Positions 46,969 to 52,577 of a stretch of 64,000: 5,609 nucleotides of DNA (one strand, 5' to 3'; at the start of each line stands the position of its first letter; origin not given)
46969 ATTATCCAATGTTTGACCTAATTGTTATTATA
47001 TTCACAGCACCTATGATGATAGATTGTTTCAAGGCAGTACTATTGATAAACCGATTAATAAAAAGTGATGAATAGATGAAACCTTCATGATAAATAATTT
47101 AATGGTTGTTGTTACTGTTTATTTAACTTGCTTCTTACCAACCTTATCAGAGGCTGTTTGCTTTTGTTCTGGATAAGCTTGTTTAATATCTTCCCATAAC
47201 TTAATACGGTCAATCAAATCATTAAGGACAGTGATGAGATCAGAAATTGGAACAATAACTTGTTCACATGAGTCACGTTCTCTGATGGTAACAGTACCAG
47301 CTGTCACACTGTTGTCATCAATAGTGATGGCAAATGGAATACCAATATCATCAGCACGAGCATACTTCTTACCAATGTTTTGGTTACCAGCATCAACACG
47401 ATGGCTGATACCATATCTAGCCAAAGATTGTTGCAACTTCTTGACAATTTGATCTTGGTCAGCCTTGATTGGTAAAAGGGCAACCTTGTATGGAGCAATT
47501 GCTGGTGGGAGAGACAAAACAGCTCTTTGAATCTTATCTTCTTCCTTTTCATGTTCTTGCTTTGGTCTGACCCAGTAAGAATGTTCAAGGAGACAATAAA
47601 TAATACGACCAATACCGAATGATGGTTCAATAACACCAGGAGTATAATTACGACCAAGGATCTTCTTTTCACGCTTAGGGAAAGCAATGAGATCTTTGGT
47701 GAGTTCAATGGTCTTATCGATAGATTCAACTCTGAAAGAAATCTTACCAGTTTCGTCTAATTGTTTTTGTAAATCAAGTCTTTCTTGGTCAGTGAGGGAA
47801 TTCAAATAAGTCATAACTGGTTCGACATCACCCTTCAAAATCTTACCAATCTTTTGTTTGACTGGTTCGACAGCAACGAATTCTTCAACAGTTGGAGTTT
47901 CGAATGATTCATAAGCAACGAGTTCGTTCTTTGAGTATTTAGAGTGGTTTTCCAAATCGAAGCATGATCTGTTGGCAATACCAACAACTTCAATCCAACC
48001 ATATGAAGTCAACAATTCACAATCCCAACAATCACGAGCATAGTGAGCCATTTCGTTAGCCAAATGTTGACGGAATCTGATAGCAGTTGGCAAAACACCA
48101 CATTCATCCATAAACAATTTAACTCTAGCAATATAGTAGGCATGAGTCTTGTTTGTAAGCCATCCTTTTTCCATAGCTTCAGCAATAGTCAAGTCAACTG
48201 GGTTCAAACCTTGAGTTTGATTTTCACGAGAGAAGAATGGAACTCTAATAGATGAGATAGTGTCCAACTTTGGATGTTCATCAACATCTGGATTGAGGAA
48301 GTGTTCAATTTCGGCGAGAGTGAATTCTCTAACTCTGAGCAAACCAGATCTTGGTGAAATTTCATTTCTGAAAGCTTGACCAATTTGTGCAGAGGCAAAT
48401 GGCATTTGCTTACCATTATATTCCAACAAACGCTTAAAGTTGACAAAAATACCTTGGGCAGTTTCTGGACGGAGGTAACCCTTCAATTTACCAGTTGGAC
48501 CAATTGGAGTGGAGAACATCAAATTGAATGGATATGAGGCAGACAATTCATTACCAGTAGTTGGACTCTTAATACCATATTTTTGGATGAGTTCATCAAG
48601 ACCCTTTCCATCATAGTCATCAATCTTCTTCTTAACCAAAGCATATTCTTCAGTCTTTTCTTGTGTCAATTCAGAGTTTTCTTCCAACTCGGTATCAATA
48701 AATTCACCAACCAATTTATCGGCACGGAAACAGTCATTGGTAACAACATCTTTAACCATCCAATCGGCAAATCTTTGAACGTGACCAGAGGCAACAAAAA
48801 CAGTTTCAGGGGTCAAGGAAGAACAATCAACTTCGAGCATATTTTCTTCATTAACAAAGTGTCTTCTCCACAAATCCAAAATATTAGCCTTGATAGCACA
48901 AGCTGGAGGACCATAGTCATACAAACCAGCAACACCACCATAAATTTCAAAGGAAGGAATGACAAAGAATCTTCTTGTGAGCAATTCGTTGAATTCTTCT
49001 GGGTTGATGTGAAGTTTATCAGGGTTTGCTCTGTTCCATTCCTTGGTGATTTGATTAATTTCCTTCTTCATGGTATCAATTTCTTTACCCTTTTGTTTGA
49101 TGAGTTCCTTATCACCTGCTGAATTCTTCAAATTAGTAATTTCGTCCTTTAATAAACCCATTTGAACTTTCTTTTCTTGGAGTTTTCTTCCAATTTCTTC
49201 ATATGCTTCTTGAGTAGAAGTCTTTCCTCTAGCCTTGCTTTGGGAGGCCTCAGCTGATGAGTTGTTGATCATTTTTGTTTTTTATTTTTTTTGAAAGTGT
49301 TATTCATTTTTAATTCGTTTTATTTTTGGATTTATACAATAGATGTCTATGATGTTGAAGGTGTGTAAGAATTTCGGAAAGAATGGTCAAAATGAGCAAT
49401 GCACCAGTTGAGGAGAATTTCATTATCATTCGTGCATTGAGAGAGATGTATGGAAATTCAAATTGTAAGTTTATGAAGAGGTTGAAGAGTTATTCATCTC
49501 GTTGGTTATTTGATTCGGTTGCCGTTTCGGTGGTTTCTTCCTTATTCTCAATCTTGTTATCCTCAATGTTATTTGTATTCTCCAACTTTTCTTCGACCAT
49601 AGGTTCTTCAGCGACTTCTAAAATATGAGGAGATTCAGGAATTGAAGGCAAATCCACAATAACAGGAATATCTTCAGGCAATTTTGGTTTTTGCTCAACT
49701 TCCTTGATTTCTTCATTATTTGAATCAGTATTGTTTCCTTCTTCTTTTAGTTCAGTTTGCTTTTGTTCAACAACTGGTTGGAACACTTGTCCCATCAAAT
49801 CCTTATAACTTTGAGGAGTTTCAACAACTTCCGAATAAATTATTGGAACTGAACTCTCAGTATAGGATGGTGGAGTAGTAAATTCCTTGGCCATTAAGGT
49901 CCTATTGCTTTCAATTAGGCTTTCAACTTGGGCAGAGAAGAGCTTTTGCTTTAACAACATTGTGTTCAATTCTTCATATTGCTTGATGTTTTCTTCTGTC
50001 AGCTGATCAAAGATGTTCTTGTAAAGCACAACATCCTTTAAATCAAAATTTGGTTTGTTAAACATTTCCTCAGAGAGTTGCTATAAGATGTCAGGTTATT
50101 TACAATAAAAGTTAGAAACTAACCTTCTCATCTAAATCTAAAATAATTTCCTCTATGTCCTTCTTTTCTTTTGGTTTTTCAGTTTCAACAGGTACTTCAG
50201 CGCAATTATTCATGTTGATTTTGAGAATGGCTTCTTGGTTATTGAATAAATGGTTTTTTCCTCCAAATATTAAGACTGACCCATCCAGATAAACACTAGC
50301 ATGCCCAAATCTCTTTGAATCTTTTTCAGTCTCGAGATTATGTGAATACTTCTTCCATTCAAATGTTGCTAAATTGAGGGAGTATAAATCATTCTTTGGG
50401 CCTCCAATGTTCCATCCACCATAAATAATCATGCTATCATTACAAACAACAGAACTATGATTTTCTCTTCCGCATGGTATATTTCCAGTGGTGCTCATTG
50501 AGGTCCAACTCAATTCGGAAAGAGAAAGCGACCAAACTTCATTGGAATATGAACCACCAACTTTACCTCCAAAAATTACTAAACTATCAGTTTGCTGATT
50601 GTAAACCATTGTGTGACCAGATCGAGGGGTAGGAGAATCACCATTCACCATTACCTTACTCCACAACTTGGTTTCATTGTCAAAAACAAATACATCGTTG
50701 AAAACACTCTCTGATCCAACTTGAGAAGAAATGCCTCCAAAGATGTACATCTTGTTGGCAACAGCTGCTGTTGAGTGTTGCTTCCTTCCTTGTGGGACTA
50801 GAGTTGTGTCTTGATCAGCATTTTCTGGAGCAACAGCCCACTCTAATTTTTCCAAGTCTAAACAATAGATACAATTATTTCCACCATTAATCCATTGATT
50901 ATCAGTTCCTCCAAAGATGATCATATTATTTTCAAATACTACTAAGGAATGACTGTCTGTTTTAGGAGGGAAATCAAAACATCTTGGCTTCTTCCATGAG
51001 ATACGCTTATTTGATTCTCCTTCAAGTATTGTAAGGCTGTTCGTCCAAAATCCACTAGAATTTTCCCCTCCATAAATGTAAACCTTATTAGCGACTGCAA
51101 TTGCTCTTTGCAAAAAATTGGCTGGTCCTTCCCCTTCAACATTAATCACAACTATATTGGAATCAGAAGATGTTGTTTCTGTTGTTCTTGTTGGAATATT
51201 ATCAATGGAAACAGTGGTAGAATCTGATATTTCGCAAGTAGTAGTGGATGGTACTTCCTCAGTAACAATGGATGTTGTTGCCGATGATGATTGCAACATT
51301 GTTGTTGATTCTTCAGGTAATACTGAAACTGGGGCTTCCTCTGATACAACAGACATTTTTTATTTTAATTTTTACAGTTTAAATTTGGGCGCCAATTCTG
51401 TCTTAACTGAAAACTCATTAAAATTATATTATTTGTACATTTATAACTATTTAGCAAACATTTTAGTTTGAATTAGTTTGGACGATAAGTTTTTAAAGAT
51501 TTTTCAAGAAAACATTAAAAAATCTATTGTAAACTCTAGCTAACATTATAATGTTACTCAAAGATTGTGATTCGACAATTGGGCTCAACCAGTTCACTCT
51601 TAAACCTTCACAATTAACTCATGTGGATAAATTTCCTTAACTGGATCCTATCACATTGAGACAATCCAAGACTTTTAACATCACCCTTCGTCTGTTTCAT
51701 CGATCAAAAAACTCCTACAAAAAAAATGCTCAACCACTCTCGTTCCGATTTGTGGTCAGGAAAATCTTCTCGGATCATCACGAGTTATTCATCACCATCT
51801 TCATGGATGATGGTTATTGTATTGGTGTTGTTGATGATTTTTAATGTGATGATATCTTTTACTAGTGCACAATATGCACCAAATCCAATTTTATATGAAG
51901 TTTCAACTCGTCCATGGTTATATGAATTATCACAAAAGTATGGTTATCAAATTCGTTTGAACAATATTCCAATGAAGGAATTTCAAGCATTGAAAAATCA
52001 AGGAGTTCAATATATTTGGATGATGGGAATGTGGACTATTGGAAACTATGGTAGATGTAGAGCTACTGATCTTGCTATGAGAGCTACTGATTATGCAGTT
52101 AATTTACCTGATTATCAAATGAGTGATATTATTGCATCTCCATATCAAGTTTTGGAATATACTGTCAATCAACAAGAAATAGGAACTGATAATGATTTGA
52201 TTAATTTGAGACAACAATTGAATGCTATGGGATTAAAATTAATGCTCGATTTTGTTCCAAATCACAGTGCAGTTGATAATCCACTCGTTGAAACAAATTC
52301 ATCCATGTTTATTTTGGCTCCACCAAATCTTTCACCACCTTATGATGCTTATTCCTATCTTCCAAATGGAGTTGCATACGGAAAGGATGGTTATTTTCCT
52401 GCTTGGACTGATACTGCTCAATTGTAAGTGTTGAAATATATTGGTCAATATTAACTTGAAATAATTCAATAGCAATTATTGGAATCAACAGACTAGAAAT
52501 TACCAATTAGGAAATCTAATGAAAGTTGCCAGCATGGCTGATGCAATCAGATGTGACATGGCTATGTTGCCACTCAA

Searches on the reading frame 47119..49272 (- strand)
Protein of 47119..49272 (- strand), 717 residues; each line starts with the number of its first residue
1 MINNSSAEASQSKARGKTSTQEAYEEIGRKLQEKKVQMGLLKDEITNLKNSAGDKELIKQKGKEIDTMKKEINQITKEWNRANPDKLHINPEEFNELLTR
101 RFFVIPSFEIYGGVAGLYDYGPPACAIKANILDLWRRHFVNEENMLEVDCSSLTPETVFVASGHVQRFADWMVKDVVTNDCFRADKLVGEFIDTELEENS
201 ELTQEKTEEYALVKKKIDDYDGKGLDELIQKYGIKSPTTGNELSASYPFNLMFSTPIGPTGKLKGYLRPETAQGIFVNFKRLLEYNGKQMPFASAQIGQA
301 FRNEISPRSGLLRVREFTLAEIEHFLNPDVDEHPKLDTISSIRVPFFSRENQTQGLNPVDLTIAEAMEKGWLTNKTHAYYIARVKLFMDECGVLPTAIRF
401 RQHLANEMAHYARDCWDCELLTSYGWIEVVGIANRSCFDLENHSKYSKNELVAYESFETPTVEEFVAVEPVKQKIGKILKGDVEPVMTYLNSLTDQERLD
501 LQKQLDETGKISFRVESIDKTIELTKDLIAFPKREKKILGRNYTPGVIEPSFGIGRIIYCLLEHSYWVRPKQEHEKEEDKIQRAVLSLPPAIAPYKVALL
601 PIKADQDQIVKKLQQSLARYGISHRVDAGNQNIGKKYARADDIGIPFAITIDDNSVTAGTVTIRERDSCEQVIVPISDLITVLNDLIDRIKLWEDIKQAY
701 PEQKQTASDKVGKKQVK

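Call 93: search_protein_families(library=pfam, proteins=[window:47119-49272:-], max_evalue=0.0001)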
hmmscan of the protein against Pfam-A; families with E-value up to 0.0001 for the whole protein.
window:47119-49272:- (717 aa): 2 families
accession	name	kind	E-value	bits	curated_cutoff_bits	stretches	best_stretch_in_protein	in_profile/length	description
PF03129.25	HGTP_anticodon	-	2.3e-22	79.4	21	1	596-684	1-92/94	Anticodon binding domain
PF00587.30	tRNA-synt_2b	-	2.8e-08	34.5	29.3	1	266-329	12-74/179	tRNA synthetase class II core domain (G, H, P, S and T)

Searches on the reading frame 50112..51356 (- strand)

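Call 93: search_protein_families(library=pfam, proteins=[window:50112-51356:-], max_evalue=0.0001)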
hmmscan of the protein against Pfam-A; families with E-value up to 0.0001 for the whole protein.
window:50112-51356:- (414 aa): 10 families
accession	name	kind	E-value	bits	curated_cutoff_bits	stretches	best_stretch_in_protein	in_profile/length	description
PF24681.1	Kelch_KLHDC2_KLHL20_DRC7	-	6.4e-71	238.6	50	2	194-398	2-204/221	KLHDC2/KLHL20/DRC7 Kelch-repeats domain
PF24981.1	Beta-prop_ATRN-LZTR1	-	1.5e-40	139.7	50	2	162-374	16-227/289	Attractin/LZTR1 beta-propeller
PF13415.12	Kelch_3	-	5.9e-36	122.3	22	2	201-252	2-47/48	Galactose oxidase, central domain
PF01344.31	Kelch_1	-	1e-29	102.1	20.1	2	191-235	2-42/46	Kelch motif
PF13418.12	Kelch_4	-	2.8e-29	101.2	21.6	2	244-291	1-45/49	Galactose oxidase, central domain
PF13854.13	Kelch_HCF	-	2.4e-28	99.9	113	1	83-367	21-325/345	Host cell factor, Kelch-repeats domain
PF13964.12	Kelch_6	-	2e-24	85.2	25.3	1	191-235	2-43/50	Kelch motif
PF24996.1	NANM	-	1.1e-14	54.5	45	1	188-265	51-125/350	N-acetylneuraminate epimerase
PF07646.21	Kelch_2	-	6.6e-14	51.5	21.3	0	191-235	2-44/48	Kelch motif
PF25210.1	Kelch_FKB95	-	9.1e-12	45.6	70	1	188-394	77-253/268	FKB95, Kelch-repeats domain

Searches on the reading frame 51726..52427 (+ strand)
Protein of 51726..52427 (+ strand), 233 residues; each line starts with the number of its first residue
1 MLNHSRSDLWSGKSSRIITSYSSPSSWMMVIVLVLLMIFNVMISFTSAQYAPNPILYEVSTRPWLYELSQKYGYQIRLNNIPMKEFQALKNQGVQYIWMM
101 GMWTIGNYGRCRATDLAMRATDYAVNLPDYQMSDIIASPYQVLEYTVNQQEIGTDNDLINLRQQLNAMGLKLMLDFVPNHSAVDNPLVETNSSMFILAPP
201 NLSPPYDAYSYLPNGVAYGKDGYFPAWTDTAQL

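Call 93: search_protein_families(library=pfam, proteins=[window:51726-52427:+], max_evalue=0.0001)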
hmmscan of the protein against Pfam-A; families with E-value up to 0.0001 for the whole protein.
window:51726-52427:+ (233 aa): 1 family
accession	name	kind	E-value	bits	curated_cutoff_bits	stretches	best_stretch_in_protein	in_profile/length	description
PF00128.31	Alpha-amylase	-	1.8e-06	27.9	22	1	139-185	50-96/446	Alpha amylase, catalytic domain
